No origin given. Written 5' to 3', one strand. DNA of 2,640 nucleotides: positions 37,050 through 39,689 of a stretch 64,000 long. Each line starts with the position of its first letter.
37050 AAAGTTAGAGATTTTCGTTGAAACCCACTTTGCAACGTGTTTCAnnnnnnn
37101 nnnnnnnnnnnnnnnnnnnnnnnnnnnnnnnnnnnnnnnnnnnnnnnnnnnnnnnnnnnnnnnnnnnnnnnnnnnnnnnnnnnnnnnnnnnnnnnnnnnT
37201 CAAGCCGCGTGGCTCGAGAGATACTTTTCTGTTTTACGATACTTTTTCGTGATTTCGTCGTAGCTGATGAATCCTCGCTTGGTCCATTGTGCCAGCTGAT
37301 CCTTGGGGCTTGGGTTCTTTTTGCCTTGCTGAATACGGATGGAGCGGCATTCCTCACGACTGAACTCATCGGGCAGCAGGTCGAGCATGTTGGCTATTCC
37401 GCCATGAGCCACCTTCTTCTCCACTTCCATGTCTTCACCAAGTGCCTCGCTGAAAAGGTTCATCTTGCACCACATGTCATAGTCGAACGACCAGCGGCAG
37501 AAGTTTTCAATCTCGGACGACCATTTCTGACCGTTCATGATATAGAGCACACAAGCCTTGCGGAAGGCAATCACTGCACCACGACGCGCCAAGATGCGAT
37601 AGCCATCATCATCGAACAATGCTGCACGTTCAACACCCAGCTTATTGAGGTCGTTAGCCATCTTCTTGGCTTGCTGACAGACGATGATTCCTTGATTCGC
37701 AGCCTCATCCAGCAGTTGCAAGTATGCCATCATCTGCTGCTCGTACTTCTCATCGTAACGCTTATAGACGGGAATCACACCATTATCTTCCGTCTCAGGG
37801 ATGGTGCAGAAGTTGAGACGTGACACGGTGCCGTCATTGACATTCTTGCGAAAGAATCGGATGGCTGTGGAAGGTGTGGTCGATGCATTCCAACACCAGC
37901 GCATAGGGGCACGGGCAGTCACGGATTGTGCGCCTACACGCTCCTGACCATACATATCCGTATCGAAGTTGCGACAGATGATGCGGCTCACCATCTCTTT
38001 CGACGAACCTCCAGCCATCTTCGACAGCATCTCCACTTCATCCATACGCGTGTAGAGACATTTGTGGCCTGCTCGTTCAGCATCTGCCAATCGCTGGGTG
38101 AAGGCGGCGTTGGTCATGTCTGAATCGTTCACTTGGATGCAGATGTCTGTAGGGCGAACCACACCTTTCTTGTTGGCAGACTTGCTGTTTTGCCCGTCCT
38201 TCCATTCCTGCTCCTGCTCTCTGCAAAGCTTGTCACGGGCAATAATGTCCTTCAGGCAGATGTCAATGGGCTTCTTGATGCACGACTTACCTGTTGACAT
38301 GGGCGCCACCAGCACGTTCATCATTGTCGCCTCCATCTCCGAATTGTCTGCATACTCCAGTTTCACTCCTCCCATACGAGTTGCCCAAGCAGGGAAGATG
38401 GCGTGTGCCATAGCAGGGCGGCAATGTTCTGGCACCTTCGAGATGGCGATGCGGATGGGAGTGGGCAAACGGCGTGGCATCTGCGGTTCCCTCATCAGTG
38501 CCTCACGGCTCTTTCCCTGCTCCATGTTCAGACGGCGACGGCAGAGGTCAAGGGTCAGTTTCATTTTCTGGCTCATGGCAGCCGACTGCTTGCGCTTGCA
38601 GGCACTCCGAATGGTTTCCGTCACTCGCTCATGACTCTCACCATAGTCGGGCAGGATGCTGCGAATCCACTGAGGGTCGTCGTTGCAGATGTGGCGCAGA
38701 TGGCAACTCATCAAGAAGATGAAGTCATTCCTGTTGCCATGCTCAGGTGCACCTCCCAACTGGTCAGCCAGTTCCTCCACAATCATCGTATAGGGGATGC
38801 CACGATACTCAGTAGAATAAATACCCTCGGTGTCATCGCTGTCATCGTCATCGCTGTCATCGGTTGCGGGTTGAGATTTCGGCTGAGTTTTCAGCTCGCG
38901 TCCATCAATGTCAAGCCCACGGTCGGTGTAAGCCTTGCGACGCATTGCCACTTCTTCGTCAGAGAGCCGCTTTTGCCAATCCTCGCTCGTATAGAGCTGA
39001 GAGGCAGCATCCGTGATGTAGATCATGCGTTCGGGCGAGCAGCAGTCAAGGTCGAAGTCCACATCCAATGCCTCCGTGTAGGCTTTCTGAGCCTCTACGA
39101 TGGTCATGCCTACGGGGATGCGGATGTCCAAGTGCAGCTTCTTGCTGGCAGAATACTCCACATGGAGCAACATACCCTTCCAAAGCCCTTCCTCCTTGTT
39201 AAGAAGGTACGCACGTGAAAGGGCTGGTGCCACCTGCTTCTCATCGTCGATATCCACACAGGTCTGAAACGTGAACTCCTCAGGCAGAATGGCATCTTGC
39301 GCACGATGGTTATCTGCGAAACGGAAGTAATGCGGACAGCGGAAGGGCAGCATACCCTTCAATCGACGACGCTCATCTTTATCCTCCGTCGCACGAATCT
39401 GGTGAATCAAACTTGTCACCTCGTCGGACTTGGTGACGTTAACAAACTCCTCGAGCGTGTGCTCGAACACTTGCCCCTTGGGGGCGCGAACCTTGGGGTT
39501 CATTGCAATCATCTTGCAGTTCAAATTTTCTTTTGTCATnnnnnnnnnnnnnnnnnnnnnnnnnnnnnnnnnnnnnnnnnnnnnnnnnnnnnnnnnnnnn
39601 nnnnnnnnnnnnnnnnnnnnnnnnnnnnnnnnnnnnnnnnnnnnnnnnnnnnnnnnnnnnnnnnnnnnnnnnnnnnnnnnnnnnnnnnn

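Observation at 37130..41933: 4,756-bp four-gene cassette bounded by 48-nt direct repeats splits a pair of GH115 paralogs: candidate integrated mini-replicon with no recombinase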

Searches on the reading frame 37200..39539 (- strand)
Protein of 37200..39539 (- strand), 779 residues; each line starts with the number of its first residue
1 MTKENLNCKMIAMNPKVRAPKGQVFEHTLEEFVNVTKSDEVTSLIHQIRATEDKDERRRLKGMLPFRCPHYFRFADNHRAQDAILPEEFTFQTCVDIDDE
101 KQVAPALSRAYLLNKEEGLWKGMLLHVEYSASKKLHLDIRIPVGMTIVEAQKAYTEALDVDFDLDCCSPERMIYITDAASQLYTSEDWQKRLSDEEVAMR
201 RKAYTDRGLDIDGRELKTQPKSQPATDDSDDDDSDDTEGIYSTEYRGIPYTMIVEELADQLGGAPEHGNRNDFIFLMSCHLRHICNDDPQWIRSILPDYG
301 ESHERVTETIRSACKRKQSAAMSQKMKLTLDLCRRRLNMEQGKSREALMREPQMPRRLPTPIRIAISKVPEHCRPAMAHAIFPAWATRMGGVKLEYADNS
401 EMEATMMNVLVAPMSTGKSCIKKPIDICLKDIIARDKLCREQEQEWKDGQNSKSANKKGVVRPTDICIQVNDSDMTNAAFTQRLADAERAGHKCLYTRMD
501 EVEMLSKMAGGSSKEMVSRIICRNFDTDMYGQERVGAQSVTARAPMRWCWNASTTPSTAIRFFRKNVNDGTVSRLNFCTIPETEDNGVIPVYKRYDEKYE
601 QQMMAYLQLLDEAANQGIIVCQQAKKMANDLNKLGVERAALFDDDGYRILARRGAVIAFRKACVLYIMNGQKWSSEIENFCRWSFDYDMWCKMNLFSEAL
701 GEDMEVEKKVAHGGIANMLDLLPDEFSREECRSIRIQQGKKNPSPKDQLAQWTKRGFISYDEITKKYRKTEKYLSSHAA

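Call 9: search_protein_families(library=pfam, proteins=[window:37200-39539:-], max_evalue=0.1)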
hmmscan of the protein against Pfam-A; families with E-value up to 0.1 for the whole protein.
window:37200-39539:- (779 aa): 2 families
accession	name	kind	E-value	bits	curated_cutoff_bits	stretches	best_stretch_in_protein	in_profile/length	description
PF13148.11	DUF3987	-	0.0019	17.9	27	1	473-677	128-339/364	Protein of unknown function (DUF3987)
PF20307.4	divDNAB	-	0.03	13.4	26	1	469-512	176-218/356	Divergent DnaB-like ATPase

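Call 10: search_protein_families(library=phrogs, proteins=[window:37200-39539:-], max_evalue=0.1)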
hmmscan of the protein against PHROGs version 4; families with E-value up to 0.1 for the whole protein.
window:37200-39539:- (779 aa): 0 families

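Call 11: search_protein_families(library=ncbifam, proteins=[window:37200-39539:-], max_evalue=0.1)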
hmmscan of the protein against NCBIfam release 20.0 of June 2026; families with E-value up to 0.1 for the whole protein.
window:37200-39539:- (779 aa): 0 families

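Call 12: find_homologous_proteins(query=window:37200-39539:-)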
Query window:37200-39539:- (779 aa): 2654 proteins with E <= 0.001 among 8000 candidates; the best 120 are listed.
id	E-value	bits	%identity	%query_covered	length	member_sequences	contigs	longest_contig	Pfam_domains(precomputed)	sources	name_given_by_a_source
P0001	0.0e+0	1811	100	100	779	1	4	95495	-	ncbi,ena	-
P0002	0.0e+0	1792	99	100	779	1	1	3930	-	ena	-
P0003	0.0e+0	1775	98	100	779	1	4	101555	-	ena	-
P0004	0.0e+0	1771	99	99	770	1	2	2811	-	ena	-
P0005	0.0e+0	1641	90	100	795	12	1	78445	-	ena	-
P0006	0.0e+0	1555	85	99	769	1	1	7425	-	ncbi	-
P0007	0.0e+0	1552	86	99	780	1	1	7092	-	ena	-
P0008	0.0e+0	1551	87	99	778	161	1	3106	-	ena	-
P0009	0.0e+0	1550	85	99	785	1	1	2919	-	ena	-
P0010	0.0e+0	1549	86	99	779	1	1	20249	-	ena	-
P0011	0.0e+0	1549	85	99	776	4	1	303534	-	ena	-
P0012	0.0e+0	1548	86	99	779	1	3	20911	-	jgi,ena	jgi:hypothetical protein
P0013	0.0e+0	1546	85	99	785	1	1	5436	-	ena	-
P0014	0.0e+0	1546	85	99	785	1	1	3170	-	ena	-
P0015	0.0e+0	1546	85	99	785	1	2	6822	-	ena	-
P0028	0.0e+0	1535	86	98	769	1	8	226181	-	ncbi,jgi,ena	jgi:hypothetical protein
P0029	0.0e+0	1534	86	98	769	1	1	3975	-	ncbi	-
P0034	0.0e+0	1531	82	100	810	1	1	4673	-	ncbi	-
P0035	0.0e+0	1530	85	99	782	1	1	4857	-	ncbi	-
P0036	0.0e+0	1527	84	99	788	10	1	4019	-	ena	-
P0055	0.0e+0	1511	84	99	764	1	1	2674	PF13148.12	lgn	-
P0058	0.0e+0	1507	85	98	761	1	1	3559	PF13148.12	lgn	-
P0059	0.0e+0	1507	84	99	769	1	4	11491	PF13148.12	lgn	-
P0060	0.0e+0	1507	84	99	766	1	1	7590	PF13148.12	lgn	-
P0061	0.0e+0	1507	85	98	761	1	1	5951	PF13148.12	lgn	-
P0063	0.0e+0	1505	85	98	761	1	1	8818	PF13148.12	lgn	-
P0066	0.0e+0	1504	85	98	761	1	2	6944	PF13148.12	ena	-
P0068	0.0e+0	1503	85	98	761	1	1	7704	PF13148.12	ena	-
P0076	0.0e+0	1478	82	99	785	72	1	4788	-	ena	-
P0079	0.0e+0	1450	83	98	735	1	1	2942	PF13148.12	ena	-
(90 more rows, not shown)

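Call 13: search_solved_structures(query=window:37200-39539:-, max_evalue=1)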
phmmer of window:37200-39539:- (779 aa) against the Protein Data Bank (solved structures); distinct sequences matched with E-value up to 1: 0.

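Call 14: find_encoding_contigs(protein=P0001, flank=10000, max_places=6)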
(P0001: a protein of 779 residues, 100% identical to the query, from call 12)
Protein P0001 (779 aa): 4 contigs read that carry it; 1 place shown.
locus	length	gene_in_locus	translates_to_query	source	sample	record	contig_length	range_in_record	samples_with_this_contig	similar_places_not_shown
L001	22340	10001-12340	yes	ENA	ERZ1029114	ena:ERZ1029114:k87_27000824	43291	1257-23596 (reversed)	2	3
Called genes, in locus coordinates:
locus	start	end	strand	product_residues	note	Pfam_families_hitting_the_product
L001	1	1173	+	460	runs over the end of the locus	PF02230:Abhydrolase_2, PF00326:Peptidase_S9 (weak)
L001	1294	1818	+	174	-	PF04542:Sigma70_r2, PF08281:Sigma70_r4_2, PF04545:Sigma70_r4 (weak)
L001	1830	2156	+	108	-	-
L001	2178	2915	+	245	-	-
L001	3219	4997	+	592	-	PF02230:Abhydrolase_2, PF00326:Peptidase_S9 (faint), PF17957:Big_7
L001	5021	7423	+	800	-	PF15979:Glyco_hydro_115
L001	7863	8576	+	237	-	-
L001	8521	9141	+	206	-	-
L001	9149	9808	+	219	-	-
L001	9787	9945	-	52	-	-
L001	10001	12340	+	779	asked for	-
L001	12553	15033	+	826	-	PF15979:Glyco_hydro_115, PF17829:GH115_C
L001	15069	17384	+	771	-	PF13287:Fn3_assoc, PF13290:CHB_HEX_C_1, PF08757:CotH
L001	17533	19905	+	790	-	PF14498:Glyco_hyd_65N_2, PF22124:Glyco_hydro_95_cat, PF21307:Glyco_hydro_95_C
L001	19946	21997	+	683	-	-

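Call 15: find_encoding_contigs(protein=P0034, flank=10000, max_places=4)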
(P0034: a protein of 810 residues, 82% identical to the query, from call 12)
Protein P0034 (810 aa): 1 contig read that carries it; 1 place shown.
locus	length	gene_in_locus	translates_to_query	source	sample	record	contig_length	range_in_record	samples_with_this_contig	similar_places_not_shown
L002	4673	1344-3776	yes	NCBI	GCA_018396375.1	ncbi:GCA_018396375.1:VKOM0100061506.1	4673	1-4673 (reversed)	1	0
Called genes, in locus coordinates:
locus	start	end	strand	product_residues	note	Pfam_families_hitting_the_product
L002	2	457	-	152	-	?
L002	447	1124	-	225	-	-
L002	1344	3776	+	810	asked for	-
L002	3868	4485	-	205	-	PF02589:LUD_dom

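Call 16: find_encoding_contigs(protein=P0035, flank=10000, max_places=4)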
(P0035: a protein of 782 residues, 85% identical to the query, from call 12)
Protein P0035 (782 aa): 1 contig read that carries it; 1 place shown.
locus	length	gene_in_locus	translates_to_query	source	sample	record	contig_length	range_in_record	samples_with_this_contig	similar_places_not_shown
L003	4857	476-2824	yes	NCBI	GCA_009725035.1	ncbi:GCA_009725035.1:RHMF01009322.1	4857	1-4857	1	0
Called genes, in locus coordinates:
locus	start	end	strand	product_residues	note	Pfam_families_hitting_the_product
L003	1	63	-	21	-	?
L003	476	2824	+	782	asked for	-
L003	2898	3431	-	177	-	PF02589:LUD_dom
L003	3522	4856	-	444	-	?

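Call 17: find_encoding_contigs(protein=P0003, flank=10000, max_places=4)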
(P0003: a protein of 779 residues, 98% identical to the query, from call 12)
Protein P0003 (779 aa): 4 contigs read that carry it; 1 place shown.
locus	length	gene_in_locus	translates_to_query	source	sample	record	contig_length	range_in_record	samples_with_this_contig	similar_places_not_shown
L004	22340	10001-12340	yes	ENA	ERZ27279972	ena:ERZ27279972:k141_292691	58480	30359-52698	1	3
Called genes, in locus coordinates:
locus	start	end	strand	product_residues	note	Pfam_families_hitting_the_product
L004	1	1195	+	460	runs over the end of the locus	PF02230:Abhydrolase_2, PF00326:Peptidase_S9 (weak)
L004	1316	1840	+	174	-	PF04542:Sigma70_r2, PF08281:Sigma70_r4_2, PF04545:Sigma70_r4 (weak)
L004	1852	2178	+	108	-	-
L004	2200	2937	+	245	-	-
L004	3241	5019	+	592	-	PF02230:Abhydrolase_2, PF00326:Peptidase_S9 (faint), PF17957:Big_7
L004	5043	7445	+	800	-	PF15979:Glyco_hydro_115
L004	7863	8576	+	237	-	-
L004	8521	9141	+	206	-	-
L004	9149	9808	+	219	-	-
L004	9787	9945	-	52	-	-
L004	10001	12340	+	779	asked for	-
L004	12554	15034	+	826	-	PF15979:Glyco_hydro_115, PF17829:GH115_C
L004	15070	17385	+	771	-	PF13287:Fn3_assoc, PF13290:CHB_HEX_C_1, PF08757:CotH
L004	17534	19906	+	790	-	PF14498:Glyco_hyd_65N_2, PF22124:Glyco_hydro_95_cat, PF21307:Glyco_hydro_95_C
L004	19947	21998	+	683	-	-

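Call 18: find_encoding_contigs(protein=P0005, flank=10000, max_places=4)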
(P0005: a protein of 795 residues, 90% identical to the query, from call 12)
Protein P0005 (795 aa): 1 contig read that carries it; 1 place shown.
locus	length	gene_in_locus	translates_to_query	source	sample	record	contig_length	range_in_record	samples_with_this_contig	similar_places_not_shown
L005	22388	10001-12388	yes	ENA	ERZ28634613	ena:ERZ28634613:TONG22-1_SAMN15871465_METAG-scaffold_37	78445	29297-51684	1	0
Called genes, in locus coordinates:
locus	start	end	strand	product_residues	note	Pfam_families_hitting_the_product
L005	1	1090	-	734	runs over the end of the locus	PF03717:PBP_dimer, PF00905:Transpeptidase, PF03793:PASTA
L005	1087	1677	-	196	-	PF19579:FtsL_2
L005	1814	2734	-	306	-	PF01795:Methyltransf_5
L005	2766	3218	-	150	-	PF02381:MraZ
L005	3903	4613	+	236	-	-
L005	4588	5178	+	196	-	-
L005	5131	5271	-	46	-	-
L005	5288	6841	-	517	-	PF04326:SLFN_AlbA_2, PF13749:HATPase_c_4, PF21247:Fic-like_C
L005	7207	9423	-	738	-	-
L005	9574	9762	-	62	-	-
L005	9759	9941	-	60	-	-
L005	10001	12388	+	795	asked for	-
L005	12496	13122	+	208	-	PF13505:OMP_b-brl, PF13568:OMP_b-brl_2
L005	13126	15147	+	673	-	PF17764:PriA_3primeBD, PF00270:DEAD, PF04851:ResIII, PF22590:Cas3-like_C_2 (faint), PF18319:Zn_ribbon_PriA, PF00271:Helicase_C, PF18074:PriA_C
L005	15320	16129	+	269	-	PF01012:ETF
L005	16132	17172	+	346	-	PF01012:ETF, PF00766:ETF_alpha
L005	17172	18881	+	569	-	PF02771:Acyl-CoA_dh_N, PF02770:Acyl-CoA_dh_M, PF00441:Acyl-CoA_dh_1, PF08028:Acyl-CoA_dh_2, PF12186:AcylCoA_dehyd_C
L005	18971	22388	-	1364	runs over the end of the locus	PF04151:PPC (faint), PF01833:TIG (faint), PF14734:DUF4469 (faint), PF19106:DUF5793 (faint), PF24595:DUF7619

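Call 19: find_encoding_contigs(protein=P0028, flank=10000, max_places=6)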
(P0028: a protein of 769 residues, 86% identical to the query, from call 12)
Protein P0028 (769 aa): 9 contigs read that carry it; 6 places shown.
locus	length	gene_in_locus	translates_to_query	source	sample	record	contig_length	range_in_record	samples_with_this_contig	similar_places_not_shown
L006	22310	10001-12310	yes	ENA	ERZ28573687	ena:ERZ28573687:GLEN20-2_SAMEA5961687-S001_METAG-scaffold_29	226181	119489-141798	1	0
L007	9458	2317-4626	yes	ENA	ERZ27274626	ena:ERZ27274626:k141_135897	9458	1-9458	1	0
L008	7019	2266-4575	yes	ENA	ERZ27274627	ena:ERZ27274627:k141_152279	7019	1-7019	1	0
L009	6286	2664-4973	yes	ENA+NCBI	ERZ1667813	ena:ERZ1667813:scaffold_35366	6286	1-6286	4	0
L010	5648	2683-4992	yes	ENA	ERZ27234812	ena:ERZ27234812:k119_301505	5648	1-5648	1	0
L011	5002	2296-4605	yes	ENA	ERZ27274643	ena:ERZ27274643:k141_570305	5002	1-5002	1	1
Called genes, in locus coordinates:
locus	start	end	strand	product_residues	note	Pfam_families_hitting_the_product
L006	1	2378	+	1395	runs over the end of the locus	PF22847:Glyco_hydro_43_rel, PF24067:Beta-prop_BT_1020, PF22585:Sialidase-like_CBM, PF22422:MGH1-like_GH, PF01204:Trehalase (weak), PF03633:Glyco_hydro_65C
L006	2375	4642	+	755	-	PF08531:Bac_rhamnosid_N, PF05592:Bac_rhamnosid, PF17389:Bac_rhamnosid6H, PF17390:Bac_rhamnosid_C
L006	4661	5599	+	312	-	PF00701:DHDPS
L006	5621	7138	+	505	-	PF00474:SSF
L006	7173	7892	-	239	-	-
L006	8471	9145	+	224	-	-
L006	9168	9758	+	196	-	-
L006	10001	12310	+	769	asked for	-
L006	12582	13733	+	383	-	PF00165:HTH_AraC (faint), PF12833:HTH_18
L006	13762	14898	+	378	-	PF11288:DUF3089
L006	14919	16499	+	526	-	PF00135:COesterase, PF20434:BD-FAE (weak), PF07859:Abhydrolase_3 (faint)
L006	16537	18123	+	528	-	PF00135:COesterase, PF20434:BD-FAE, PF07859:Abhydrolase_3 (faint)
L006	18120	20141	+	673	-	PF07881:Fucose_iso_N1, PF07882:Fucose_iso_N2, PF02952:Fucose_iso_C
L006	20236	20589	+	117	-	PF04205:FMN_bind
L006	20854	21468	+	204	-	PF13505:OMP_b-brl, PF13568:OMP_b-brl_2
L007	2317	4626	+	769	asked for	-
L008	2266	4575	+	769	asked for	-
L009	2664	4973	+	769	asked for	-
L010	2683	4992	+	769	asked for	-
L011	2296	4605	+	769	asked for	-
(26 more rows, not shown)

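Call 32: find_related_loci(query=window:37200-39539:-, collection=viral_contigs, flank=10000)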
Query window:37200-39539:- (779 aa) in viral_contigs; peptide patterns used: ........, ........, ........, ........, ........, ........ (x = any residue, [..] = any of these).
No stretch of DNA in the collection matches any of the patterns.

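Call 37: find_encoding_contigs(protein=P0036, flank=10000, max_places=5)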
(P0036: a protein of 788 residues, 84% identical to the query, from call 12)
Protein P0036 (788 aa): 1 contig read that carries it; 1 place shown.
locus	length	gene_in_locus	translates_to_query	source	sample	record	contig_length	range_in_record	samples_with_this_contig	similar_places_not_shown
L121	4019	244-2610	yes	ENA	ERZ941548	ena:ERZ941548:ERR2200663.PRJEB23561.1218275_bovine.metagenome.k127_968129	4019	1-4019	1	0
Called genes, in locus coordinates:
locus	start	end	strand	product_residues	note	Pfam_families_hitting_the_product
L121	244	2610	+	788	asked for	-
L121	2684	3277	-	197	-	PF02589:LUD_dom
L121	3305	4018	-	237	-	?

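Call 38: find_encoding_contigs(protein=P0029, flank=10000, max_places=5)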
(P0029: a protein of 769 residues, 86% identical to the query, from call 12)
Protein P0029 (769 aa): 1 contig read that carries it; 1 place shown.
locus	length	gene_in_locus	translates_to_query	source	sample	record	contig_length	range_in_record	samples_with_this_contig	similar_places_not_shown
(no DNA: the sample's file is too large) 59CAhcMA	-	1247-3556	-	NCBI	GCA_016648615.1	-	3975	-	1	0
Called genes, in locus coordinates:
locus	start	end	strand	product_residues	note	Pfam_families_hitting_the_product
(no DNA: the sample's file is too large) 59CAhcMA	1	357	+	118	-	?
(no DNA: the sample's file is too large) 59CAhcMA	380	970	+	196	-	-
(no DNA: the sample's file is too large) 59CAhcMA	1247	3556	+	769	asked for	-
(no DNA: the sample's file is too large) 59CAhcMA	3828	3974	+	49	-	?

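Call 39: find_encoding_contigs(protein=P0076, flank=10000, max_places=5)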
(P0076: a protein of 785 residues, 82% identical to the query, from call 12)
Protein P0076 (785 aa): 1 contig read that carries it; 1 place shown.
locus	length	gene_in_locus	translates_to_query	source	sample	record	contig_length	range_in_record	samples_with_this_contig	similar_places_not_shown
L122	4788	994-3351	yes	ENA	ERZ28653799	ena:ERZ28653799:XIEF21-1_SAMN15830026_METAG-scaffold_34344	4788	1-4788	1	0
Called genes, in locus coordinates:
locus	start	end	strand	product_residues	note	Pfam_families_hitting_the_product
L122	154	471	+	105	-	PF05015:HigB-like_toxin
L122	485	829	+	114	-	PF01381:HTH_3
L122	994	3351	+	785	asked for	-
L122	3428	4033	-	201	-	-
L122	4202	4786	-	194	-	PF02589:LUD_dom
